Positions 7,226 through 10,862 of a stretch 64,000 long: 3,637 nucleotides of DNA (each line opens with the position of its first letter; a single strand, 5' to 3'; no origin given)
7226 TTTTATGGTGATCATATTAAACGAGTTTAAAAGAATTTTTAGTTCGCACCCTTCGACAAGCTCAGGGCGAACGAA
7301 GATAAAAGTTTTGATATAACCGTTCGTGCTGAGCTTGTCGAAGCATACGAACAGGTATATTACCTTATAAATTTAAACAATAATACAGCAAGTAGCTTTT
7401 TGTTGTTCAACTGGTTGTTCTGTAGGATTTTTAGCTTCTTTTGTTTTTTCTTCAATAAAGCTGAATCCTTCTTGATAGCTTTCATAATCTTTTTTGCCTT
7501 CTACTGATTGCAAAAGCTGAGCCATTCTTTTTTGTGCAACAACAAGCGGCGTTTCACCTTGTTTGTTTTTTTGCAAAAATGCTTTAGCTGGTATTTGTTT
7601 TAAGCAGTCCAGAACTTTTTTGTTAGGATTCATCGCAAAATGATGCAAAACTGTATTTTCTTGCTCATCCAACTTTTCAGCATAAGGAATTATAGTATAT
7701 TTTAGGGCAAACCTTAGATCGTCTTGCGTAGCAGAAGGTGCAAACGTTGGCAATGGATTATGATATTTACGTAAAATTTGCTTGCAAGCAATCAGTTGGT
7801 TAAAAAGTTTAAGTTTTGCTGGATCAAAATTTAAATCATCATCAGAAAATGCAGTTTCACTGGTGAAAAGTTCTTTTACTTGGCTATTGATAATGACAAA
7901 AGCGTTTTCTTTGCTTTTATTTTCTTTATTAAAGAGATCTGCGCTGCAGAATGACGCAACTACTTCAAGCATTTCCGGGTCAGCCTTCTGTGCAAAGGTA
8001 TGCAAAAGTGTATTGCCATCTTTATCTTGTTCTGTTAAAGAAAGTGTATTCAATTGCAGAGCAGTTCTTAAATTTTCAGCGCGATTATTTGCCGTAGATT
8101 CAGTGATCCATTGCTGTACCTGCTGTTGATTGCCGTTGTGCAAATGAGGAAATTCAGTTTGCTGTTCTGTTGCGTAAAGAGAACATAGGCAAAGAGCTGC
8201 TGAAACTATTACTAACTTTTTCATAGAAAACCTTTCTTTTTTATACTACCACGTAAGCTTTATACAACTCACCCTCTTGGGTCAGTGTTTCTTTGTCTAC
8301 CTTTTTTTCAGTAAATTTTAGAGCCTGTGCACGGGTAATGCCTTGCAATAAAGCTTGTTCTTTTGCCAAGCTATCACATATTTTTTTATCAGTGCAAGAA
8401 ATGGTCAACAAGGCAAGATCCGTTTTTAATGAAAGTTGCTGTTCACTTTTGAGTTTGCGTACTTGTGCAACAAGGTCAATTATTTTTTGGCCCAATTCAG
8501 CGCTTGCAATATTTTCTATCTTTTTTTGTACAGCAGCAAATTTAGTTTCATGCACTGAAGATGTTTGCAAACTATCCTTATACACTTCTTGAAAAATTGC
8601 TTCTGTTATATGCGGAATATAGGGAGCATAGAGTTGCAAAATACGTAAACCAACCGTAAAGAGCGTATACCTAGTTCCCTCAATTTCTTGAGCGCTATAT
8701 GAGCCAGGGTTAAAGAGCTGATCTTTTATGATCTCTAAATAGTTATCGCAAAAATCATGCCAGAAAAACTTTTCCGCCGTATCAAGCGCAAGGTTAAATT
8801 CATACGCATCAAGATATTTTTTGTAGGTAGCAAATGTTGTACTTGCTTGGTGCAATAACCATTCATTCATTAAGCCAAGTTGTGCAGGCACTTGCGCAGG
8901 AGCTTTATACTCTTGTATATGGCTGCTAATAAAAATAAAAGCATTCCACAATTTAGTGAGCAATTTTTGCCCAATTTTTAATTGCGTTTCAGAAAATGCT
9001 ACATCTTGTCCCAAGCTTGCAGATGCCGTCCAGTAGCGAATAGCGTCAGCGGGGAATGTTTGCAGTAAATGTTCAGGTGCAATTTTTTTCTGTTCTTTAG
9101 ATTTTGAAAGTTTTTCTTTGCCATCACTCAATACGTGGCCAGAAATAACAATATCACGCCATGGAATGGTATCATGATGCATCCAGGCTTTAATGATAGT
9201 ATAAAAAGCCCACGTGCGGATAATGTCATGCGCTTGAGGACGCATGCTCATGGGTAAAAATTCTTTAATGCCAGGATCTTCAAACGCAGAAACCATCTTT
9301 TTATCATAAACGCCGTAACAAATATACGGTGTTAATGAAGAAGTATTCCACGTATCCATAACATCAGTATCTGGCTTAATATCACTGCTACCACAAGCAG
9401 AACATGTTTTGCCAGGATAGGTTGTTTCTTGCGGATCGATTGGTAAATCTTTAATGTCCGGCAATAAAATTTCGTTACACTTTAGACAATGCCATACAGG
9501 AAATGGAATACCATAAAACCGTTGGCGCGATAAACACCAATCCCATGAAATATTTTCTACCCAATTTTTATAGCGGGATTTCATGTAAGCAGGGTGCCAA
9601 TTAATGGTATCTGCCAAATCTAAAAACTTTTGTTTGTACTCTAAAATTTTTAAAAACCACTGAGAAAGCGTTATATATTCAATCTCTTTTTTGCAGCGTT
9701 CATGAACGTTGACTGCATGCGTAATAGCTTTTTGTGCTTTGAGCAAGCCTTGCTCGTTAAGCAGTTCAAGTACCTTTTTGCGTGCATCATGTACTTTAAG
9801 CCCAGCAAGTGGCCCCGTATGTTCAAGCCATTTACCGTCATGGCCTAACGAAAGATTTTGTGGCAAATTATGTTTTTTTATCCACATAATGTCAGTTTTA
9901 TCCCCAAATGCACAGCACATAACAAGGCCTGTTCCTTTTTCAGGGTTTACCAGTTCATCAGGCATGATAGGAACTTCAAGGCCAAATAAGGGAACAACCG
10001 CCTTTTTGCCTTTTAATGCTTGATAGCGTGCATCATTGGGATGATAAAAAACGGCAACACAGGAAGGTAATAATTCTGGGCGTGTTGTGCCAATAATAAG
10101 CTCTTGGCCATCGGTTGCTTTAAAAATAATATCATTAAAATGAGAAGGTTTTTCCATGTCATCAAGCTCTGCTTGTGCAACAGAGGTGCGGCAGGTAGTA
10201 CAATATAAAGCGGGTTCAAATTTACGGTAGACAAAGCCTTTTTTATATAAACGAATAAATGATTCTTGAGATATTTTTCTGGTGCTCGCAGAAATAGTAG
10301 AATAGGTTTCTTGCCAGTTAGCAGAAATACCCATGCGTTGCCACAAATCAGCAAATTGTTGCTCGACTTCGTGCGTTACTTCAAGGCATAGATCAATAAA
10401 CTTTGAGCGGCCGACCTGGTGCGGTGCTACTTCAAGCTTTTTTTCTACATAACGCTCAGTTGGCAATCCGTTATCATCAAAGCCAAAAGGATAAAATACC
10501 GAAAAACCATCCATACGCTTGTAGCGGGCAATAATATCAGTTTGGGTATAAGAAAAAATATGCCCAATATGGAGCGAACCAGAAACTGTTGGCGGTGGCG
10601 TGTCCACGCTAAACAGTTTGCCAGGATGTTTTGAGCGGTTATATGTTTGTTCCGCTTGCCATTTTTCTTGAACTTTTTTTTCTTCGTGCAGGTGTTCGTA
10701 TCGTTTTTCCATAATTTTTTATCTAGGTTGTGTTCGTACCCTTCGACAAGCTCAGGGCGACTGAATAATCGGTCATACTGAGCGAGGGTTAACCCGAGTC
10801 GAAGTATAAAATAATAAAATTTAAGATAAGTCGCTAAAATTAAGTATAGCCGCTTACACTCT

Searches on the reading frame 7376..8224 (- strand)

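Call 21: search_protein_families(library=pfam, proteins=[window:7376-8224:-], max_evalue=0.01)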
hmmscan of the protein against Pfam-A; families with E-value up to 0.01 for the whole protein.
window:7376-8224:- (283 aa): 3 families
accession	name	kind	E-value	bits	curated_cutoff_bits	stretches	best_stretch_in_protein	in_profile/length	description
PF12796.13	Ank_2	-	8.2e-07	29.9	27.3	1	183-232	23-69/90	Ankyrin repeats (3 copies)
PF13637.12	Ank_4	-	3.9e-06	27.5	22.7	0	48-87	9-47/50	Ankyrin repeats (many copies)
PF13606.12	Ank_3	-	0.00012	22.6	22.3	0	69-96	1-27/30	Ankyrin repeat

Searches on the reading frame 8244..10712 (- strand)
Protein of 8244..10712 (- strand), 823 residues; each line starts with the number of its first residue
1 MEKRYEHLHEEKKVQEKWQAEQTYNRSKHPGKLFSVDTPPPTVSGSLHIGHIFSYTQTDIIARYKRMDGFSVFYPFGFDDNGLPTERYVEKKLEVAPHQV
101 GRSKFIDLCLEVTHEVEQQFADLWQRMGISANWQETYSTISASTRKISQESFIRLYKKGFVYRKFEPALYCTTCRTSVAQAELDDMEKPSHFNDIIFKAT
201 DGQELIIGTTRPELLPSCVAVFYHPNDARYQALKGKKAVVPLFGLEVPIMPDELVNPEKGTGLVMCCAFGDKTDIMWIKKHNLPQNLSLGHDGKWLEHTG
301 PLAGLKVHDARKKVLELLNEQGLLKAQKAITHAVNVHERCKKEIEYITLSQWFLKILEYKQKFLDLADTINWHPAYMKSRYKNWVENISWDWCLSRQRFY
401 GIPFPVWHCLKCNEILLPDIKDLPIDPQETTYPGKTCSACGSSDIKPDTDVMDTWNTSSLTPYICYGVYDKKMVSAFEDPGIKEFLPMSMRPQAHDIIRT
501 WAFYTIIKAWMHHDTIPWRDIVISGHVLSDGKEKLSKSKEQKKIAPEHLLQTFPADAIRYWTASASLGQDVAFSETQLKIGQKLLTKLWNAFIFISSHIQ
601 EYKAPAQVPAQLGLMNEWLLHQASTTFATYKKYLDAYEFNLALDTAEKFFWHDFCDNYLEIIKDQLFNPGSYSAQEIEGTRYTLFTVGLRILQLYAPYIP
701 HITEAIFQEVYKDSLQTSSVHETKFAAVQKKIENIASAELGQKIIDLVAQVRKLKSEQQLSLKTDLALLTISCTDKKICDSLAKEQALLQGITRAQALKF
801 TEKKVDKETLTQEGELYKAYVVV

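Call 21: search_protein_families(library=pfam, proteins=[window:8244-10712:-], max_evalue=0.01)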
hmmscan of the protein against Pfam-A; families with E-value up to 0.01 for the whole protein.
window:8244-10712:- (823 aa): 5 families
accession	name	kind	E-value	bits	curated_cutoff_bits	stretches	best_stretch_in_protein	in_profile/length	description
PF00133.28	tRNA-synt_1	-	1.6e-78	264.7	22.7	1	14-574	2-414/414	tRNA synthetases class I (I, L, M and V)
PF08264.19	Anticodon_1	-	3.5e-29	102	25.1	1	617-767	2-145/148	Anticodon-binding domain of tRNA ligase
PF09334.17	tRNA-synt_1g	-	3.3e-25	89.1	20.1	2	36-179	3-131/391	tRNA synthetases class I (M)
PF01406.26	tRNA-synt_1e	-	5e-05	23.3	27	0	41-75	17-51/301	tRNA synthetases class I (C) catalytic domain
PF13603.12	tRNA-synt_1_2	-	0.0016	18.4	25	1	234-286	85-137/185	Leucyl-tRNA synthetase, editing domain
